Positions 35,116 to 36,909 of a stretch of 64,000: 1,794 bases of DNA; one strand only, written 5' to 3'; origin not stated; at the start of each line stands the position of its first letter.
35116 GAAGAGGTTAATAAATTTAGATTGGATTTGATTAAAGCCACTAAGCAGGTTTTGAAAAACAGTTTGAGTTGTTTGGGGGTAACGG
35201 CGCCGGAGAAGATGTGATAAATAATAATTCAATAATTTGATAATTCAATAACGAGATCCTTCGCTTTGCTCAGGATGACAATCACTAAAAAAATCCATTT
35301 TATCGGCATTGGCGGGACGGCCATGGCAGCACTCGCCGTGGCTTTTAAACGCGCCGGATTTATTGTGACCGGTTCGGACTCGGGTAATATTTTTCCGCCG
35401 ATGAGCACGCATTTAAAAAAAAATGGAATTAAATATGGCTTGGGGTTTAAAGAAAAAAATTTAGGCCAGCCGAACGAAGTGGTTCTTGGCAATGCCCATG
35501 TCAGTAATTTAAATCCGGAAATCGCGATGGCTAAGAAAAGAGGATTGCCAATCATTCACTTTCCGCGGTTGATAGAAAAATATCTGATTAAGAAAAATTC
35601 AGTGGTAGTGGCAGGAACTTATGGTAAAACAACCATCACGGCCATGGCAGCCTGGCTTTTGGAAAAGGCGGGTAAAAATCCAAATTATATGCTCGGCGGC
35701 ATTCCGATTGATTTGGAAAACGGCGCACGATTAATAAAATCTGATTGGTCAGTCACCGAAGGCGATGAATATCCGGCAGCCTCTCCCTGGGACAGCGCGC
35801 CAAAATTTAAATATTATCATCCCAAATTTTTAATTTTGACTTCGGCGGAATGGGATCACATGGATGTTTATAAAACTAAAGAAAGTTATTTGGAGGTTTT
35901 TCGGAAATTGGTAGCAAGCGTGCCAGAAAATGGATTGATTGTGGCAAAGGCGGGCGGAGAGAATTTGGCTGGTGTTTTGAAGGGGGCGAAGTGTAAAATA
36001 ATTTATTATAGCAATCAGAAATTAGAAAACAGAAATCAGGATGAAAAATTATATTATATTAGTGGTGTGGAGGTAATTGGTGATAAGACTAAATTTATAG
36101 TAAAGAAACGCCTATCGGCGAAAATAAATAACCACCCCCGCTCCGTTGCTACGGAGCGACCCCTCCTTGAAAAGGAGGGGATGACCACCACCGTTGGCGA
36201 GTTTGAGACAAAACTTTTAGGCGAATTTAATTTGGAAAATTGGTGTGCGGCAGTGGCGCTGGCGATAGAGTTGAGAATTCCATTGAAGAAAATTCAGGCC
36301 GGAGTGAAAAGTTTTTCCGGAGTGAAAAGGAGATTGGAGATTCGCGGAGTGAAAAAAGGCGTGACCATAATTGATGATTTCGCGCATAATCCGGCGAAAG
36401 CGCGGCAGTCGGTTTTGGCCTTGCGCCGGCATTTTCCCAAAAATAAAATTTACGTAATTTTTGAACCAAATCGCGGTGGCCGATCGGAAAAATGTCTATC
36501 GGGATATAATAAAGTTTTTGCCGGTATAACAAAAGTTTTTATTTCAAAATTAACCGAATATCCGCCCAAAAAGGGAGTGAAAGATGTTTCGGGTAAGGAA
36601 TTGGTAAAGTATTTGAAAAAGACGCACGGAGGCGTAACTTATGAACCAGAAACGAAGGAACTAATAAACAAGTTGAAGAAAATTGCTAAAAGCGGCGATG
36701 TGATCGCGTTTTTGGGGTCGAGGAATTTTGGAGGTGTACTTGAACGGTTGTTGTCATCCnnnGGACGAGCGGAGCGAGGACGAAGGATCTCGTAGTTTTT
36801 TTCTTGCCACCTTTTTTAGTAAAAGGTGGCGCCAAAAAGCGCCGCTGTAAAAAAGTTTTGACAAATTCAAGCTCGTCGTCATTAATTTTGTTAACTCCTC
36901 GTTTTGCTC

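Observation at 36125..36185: GC-rich hairpin pair (family B) inserted in-frame in the Mur ligase gene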

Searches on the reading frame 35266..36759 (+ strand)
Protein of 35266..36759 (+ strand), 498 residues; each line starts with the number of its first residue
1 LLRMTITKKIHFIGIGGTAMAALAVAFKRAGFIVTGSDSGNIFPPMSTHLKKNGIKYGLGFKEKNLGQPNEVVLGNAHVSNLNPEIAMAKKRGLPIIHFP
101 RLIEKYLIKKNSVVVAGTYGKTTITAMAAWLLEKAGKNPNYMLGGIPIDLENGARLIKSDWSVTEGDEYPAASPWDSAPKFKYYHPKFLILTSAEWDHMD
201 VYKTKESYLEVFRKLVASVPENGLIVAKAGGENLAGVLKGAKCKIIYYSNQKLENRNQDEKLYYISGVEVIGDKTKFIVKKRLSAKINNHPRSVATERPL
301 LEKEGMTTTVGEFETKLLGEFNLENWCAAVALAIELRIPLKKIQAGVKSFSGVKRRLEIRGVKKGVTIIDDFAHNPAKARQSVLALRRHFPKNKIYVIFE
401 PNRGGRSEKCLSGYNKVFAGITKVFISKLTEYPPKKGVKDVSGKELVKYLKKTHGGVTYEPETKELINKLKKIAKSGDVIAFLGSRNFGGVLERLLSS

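Call 11: search_protein_families(library=ncbifam, proteins=[window:35266-36759:+])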
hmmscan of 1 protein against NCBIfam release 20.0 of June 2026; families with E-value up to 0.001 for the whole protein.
window:35266-36759:+ (498 aa): 27 families (the best 25 are shown)
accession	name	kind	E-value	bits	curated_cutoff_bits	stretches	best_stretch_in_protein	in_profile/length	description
TIGR01082.1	murC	equivalog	1.5e-84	284.7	335.1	1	9-493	1-446/449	UDP-N-acetylmuramate--L-alanine ligase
TIGR01081.1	mpl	equivalog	7.2e-67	226.3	388.7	1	9-497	1-445/448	UDP-N-acetylmuramate:L-alanyl-gamma-D-glutamyl-meso-diaminopimelate ligase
NF011171.0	PRK14573.1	equivalog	5.9e-47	160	1015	2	6-241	3-227/809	bifunctional UDP-N-acetylmuramate--L-alanine ligase/D-alanine--D-alanine ligase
TIGR01087.1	murD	equivalog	8.1e-24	84.5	211.95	1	9-388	1-340/441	UDP-N-acetylmuramoyl-L-alanine--D-glutamate ligase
TIGR01085.1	murE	subfamily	1e-21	77.5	257.3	1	189-481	181-442/472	UDP-N-acetylmuramyl-tripeptide synthetase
NF053645.1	pMurC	equivalog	2.9e-21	75.7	560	1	12-390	3-389/492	pseudomurein biosynthesis peptide ligase pMurC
NF001126.0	PRK00139.1-4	equivalog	1.5e-20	73.2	373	1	190-399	198-374/486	UDP-N-acetylmuramoyl-L-alanyl-D-glutamate--2,6-diaminopimelate ligase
NF053648.1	pMurE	equivalog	7.5e-17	61.2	600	1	186-410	190-370/464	pseudomurein biosynthesis peptide ligase pMurE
NF001124.0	PRK00139.1-2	equivalog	9.3e-17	60.9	476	1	192-399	205-383/500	UDP-N-acetylmuramoyl-L-alanyl-D-glutamate--2,6-diaminopimelate ligase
NF008896.0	PRK11929.1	equivalog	2.1e-15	55.7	1023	1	197-389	213-858/965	bifunctional UDP-N-acetylmuramoyl-L-alanyl-D-glutamate--2,6-diaminopimelate ligase MurE/UDP-N-acetylmuramoyl-tripeptide--D-alanyl-D-alanine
NF001123.0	PRK00139.1-1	equivalog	5.2e-14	51.8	586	1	309-400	293-383/493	UDP-N-acetylmuramoyl-L-alanyl-D-glutamate--2,6-diaminopimelate ligase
TIGR01143.1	murF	subfamily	1.8e-13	50.2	288.6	1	311-488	241-409/418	UDP-N-acetylmuramoyl-tripeptide--D-alanyl-D-alanine ligase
NF010623.0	PRK14016.1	subfamily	1.9e-13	49.5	877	1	202-426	585-791/871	cyanophycin synthetase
NF053646.1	pMurD1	equivalog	4.9e-13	48.5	610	1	190-485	189-441/465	pseudomurein biosynthesis peptide ligase pMurD1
TIGR02068.2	cya_phycin_syn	equivalog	5e-13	48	850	1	190-482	569-846/862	cyanophycin synthetase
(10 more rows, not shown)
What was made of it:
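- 35266..36762 (+): Host gene: MurC/Mpl-type Mur ligase (498 aa), intact. Best NCBIfam hits are murC and mpl, both below their cut-offs (call 11).
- On MurC/Mpl Mur ligases (host gene): Scores against TIGR01082 murC (284.7 against cut-off 335.1) and TIGR01081 mpl (226.3 against 388.7) fall below their cut-offs (call 11), so the substrate (MurC or Mpl) is undecided.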

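Call 12: search_protein_families(library=pfam, proteins=[window:35266-36759:+])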
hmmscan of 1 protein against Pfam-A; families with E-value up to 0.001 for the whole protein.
window:35266-36759:+ (498 aa): 3 families
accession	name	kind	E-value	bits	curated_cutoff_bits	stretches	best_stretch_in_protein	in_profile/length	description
PF08245.18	Mur_ligase_M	-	5.4e-17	62.8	24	1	185-333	79-200/200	Mur ligase middle domain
PF01225.30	Mur_ligase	-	2.7e-15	57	21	1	9-104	1-88/95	Mur ligase family, catalytic domain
PF02875.26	Mur_ligase_C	-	2.8e-15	57.7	28.4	1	355-486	1-127/127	Mur ligase, glutamate ligase domain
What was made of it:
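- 35266..36762 (+): Has the three Pfam domains Mur_ligase, Mur_ligase_M and Mur_ligase_C (call 12).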

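Call 13: find_homologous_proteins(query=window:35266-36759:+, max_evalue=1e-20)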
Query window:35266-36759:+ (498 aa): 511 proteins with E <= 1e-20 among 8000 candidates; the best 120 are listed.
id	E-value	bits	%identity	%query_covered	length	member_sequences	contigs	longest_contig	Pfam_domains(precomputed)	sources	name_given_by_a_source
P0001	0.0e+0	1107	100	99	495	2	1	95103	PF02875.27,PF08245.19,PF01225.31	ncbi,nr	ncbi:MAG: Mur ligase family protein [Patescibacteria group bacterium]|nr:Mur ligase family protein [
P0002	2.6e-253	859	80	96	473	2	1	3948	PF02875.27,PF08245.19,PF01225.31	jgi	-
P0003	1.3e-219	748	68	96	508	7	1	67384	PF02875.27,PF08245.19,PF01225.31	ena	-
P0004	3.2e-211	720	66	98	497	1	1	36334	PF02875.27,PF08245.19,PF01225.31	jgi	jgi:UDP-N-acetylmuramate: L-alanyl-gamma-D-glutamyl-meso-diaminopimelate ligase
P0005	1.1e-193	663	59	99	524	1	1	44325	PF02875.27,PF08245.19,PF01225.31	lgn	-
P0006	1.1e-189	650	61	99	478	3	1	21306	PF02875.27,PF08245.19,PF01225.31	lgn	-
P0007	3.1e-186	638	56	99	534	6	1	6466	PF02875.27,PF08245.19,PF01225.31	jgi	-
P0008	5.3e-186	637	59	100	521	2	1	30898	PF02875.27,PF08245.19,PF01225.31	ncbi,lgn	-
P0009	1.5e-181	623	58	99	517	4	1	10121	PF02875.27,PF08245.19,PF01225.31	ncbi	-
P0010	9.6e-180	617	55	99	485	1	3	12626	PF02875.27,PF08245.19,PF01225.31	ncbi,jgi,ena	-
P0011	1.6e-179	616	59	99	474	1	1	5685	PF02875.27,PF08245.19,PF01225.31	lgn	-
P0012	3.5e-176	605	53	100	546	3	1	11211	PF02875.27,PF08245.19,PF01225.31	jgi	-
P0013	4.8e-176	604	56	99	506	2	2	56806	PF02875.27,PF08245.19,PF01225.31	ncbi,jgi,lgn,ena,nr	ncbi:MAG TPA: Mur ligase family protein [bacterium]|nr:Mur ligase family protein [bacterium]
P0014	3.0e-173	595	54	99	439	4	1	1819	PF02875.27,PF08245.19,PF01225.31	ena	-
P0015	4.1e-166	572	53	99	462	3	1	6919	PF02875.27,PF08245.19,PF01225.31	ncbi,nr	ncbi:Mur ligase domain-containing protein [Candidatus Parcubacteria bacterium]|nr:Mur ligase domain-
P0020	2.3e-160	553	52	97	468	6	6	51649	PF02875.27,PF08245.19,PF01225.31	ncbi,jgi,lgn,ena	-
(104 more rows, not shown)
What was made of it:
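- On Rickettsia palindromic elements (RPE): The host is Patescibacteria (call 13).
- An identical protein is in NCBI (P0001; call 13).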

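Call 17: find_encoding_contigs(protein=P0002, flank=3000, max_places=3)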
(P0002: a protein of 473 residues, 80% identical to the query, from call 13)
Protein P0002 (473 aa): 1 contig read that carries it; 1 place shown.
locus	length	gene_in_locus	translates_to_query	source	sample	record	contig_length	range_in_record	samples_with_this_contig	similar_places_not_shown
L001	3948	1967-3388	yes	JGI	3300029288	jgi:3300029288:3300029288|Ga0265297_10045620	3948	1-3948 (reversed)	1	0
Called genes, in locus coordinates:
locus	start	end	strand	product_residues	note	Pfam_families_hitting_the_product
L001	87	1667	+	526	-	PF03485:Arg_tRNA_synt_N, PF00750:tRNA-synt_1d, PF09334:tRNA-synt_1g (faint), PF05746:DALR_1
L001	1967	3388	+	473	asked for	PF01225:Mur_ligase, PF08245:Mur_ligase_M, PF02875:Mur_ligase_C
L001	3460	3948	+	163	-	?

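Call 18: find_encoding_contigs(protein=P0003, flank=10000, max_places=3)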
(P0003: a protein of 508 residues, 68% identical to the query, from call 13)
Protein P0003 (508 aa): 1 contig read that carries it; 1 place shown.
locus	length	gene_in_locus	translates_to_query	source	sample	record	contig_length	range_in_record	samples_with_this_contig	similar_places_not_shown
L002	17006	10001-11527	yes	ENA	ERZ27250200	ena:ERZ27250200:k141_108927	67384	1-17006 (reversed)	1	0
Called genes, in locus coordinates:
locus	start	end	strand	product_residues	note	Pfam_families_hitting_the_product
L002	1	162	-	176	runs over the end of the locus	-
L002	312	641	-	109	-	-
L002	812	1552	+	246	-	PF02535:Zip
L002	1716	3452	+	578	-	PF09972:DUF2207, PF20990:DUF2207_C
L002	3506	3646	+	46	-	-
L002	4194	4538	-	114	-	PF00453:Ribosomal_L20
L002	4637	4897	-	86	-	PF01632:Ribosomal_L35p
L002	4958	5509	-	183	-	PF05198:IF3_N, PF00707:IF3_C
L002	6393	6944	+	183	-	-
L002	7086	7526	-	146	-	PF01668:SmpB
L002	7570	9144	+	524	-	PF03485:Arg_tRNA_synt_N, PF00750:tRNA-synt_1d, PF09334:tRNA-synt_1g (faint), PF05746:DALR_1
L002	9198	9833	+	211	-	PF06414:Zeta_toxin (faint), PF13671:AAA_33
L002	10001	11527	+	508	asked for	PF01225:Mur_ligase, PF08245:Mur_ligase_M, PF02875:Mur_ligase_C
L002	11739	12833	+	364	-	PF01098:FTSW_RODA_SPOVE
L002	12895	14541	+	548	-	PF25954:Beta-barrel_RND_2 (faint), PF25967:RND-MFP_C (weak)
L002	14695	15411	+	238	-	PF00005:ABC_tran, PF02463:SMC_N (weak), PF13304:AAA_21 (faint)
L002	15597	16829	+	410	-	PF12704:MacB_PCD, PF02687:FtsX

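Call 19: find_encoding_contigs(protein=P0004, flank=10000, max_places=3)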
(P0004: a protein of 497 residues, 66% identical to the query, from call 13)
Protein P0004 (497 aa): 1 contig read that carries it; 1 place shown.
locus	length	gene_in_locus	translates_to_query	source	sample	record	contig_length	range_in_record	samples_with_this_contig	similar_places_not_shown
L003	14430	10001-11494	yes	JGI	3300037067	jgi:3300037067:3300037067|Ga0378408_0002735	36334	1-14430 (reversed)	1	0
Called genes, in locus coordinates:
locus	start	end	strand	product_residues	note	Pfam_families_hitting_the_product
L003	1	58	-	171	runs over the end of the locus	PF00293:NUDIX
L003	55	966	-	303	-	PF00892:EamA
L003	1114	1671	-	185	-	PF04011:LemA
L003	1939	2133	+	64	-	-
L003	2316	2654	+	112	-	PF00312:Ribosomal_S15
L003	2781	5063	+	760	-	PF01138:RNase_PH, PF03725:RNase_PH_C, PF03726:PNPase (faint), PF01138:RNase_PH, PF00013:KH_1, PF00575:S1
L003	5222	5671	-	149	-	-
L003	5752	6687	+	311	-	PF06144:DNA_pol3_delta (weak), PF21694:DNA_pol3_delta_C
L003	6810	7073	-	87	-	-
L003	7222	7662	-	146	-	PF01668:SmpB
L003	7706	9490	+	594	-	PF03485:Arg_tRNA_synt_N, PF00750:tRNA-synt_1d, PF05746:DALR_1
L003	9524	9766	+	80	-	-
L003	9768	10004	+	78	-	PF07927:HicA_toxin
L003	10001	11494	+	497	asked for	PF01225:Mur_ligase, PF08245:Mur_ligase_M, PF02875:Mur_ligase_C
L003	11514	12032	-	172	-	PF00300:His_Phos_1 (weak)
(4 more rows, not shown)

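Call 26: search_solved_structures(query=window:35266-36759:+, show_alignments=2)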
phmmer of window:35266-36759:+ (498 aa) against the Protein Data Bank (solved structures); distinct sequences matched with E-value up to 0.001: 29.
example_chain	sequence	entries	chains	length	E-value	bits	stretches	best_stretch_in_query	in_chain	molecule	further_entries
3hn7_A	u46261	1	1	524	7e-44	153.7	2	9-237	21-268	UDP-N-acetylmuramate-L-alanine ligase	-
6cau_A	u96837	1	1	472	5.8e-42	147.4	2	6-249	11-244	UDP-N-acetylmuramate--L-alanine ligase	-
9ir5_A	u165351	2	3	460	6.7e-42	147.2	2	9-227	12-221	UDP-N-acetylmuramate--L-alanine ligase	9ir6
3eag_A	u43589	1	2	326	1.4e-35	126.3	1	7-238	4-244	UDP-N-acetylmuramate:L-alanyl-gamma-D-glutamyl-meso-diaminopimelate ligase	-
7bva_A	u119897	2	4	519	2.1e-34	122.5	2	8-234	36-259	UDP-N-acetylmuramate--L-alanine ligase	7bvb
29zm_A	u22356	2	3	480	4.2e-34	121.5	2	7-226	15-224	UDP-N-acetylmuramate--L-alanine ligase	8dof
9s8i_A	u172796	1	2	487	4.4e-34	121.4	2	7-226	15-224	UDP-N-acetylmuramate--L-alanine ligase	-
6x9f_A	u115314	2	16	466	9.7e-34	120.3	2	8-226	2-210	UDP-N-acetylmuramate--L-alanine ligase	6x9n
1gqq_A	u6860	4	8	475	1.9e-33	119.3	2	6-248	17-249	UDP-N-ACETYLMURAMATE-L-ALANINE LIGASE | UDP-N-acetylmuramate--alanine ligase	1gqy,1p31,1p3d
1j6u_A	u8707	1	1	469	2e-32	115.9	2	9-216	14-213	UDP-N-acetylmuramate-alanine ligase MurC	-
4hv4_A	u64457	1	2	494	3.5e-32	115.1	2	6-221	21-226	UDP-N-acetylmuramate--L-alanine ligase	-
2f00_A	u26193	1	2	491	2.1e-31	112.6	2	6-222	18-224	UDP-N-acetylmuramate--L-alanine ligase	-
8egm_A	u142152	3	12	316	1.2e-21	80.4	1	8-226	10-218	UDP-N-acetylmuramate--L-alanine ligase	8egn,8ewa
5vvw_A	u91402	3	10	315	1.3e-21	80.2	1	8-226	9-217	UDP-N-acetylmuramate--L-alanine ligase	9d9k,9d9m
4bub_A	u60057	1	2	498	1.4e-10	43.9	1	315-484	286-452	UDP-N-ACETYLMURAMOYL-L-ALANYL-D-GLUTAMATE--LD-LYSINE LIGASE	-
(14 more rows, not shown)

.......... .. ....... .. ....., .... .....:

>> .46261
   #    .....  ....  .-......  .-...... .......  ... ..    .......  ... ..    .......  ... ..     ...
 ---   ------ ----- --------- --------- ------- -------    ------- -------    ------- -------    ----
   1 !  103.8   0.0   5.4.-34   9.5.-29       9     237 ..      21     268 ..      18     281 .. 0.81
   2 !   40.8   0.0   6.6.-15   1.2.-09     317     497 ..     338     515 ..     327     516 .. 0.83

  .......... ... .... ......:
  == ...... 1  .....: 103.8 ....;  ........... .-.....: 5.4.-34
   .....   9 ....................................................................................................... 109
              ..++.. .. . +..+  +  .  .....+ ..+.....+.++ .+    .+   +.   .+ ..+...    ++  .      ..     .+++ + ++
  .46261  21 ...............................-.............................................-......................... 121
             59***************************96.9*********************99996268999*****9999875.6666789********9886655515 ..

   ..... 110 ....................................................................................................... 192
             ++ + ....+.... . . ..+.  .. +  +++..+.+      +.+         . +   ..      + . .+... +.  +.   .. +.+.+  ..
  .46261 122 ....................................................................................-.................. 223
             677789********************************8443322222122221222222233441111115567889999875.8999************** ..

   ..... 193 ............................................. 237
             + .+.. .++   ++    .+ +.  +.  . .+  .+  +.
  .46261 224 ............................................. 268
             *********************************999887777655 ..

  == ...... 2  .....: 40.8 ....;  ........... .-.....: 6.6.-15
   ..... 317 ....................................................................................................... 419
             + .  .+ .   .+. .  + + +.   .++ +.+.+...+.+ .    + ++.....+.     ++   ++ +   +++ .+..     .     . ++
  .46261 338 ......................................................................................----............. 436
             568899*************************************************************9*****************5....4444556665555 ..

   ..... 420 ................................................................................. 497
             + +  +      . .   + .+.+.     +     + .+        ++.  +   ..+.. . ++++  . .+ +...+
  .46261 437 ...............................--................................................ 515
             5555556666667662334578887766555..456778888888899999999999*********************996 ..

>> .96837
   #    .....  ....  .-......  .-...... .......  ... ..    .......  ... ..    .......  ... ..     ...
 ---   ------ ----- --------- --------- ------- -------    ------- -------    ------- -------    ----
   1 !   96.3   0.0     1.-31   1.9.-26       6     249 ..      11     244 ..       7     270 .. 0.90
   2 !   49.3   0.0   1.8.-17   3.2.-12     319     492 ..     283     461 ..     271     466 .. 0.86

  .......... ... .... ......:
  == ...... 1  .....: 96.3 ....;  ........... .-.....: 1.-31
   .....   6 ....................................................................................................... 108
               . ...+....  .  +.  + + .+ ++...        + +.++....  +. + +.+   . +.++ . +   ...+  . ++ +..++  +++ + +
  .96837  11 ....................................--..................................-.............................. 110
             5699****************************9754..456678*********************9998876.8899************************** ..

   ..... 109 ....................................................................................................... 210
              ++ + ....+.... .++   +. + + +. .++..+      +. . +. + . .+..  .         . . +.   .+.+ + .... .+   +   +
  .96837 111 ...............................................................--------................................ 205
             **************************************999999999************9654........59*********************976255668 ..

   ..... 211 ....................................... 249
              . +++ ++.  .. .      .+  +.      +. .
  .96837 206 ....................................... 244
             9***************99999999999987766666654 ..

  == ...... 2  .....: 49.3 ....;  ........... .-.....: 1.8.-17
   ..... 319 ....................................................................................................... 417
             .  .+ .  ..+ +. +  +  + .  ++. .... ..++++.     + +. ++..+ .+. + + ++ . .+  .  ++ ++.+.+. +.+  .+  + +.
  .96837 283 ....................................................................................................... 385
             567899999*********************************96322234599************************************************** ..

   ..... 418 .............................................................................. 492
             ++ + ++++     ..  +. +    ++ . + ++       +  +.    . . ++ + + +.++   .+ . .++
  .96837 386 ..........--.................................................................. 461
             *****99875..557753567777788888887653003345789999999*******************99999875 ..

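Call 34: predict_structure(alignment_id=A2)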
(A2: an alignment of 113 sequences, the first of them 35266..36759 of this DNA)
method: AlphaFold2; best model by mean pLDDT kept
length: 498 residues; sequences in the alignment: 113
mean_pLDDT: 93.5   pTM: 0.92
mean pLDDT of the five models: 93.5, 92.9, 92.6, 92.5, 92.4
residues with pLDDT >= 90: 424; 70-90: 51; 50-70: 14; < 50: 9
segments of 3 or more residues with pLDDT < 50: 1-4, 299-303
pLDDT, mean of each block of 10 residues (from residue 1): 71 97 98 96 93 97 97 87 94 97 98 97 98 98 97 98 97 92 98 90 93 98 98 97 98 83 97 96 75 51 72 98 98 98 99 96 97 94 97 98 90 97 97 89 97 97 97 98 94 95
secondary structure, 60 per line:
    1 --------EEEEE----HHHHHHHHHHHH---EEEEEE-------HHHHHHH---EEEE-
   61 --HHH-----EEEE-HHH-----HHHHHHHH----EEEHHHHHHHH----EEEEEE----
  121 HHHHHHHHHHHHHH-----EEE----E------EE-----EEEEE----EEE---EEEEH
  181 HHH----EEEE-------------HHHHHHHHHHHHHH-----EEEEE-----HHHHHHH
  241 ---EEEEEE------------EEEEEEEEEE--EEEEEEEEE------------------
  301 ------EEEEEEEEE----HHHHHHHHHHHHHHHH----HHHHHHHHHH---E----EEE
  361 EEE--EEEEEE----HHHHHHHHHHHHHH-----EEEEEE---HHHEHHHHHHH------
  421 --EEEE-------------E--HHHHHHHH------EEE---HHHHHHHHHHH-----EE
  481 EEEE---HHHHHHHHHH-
elements in order: E9-13 H18-29 E33-38 H46-52 E56-59 E71-74 H84-91 E96-98 H99-106 E111-116 H121-134 E140-142 E161-165 E170-172 E176-179 H180-183 E188-191 H205-218 E224-228 H234-240 E244-249 E262-271 E274-282 E307-315 H320-335 H340-349 E358-363 E366-371 H376-389 E395-400 H408-414 E423-426 H443-450 E457-459 H463-473 E479-484 H488-497
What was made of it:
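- AF2 pLDDT is 93.5 overall but about 50-75 over residues 283-306, between strands 274-282 and 307-315 (call 34). pLDDT is low over the insert, so no defined structure is predicted (call 34).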

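Call 35: find_encoding_contigs(protein=P0008, flank=10000, max_places=1)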
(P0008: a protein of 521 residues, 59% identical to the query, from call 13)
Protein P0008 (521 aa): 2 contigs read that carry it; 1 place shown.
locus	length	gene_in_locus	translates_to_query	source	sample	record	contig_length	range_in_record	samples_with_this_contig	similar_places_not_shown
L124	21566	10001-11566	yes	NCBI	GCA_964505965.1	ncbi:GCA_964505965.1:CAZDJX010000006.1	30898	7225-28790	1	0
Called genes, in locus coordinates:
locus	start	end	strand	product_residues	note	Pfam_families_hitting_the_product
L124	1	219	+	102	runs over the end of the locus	PF18908:DUF5663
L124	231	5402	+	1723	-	-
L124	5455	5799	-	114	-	PF00453:Ribosomal_L20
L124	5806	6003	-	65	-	PF01632:Ribosomal_L35p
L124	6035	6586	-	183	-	PF05198:IF3_N, PF00707:IF3_C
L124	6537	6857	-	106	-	PF01541:GIY-YIG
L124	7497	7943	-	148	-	PF01668:SmpB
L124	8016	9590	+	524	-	PF03485:Arg_tRNA_synt_N, PF00750:tRNA-synt_1d, PF09334:tRNA-synt_1g (faint), PF05746:DALR_1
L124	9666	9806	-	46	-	-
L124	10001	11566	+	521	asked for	PF01225:Mur_ligase, PF08245:Mur_ligase_M, PF02875:Mur_ligase_C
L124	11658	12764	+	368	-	PF01098:FTSW_RODA_SPOVE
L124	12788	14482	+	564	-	PF25917:BSH_RND (weak), PF25984:BSH_YknX (faint), PF25975:CzcB_C (faint), PF25967:RND-MFP_C (weak), PF25989:YknX_C (weak)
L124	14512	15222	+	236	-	PF00005:ABC_tran, PF02463:SMC_N (weak), PF13304:AAA_21 (faint)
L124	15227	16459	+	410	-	PF12704:MacB_PCD, PF02687:FtsX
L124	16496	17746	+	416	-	PF12704:MacB_PCD, PF02687:FtsX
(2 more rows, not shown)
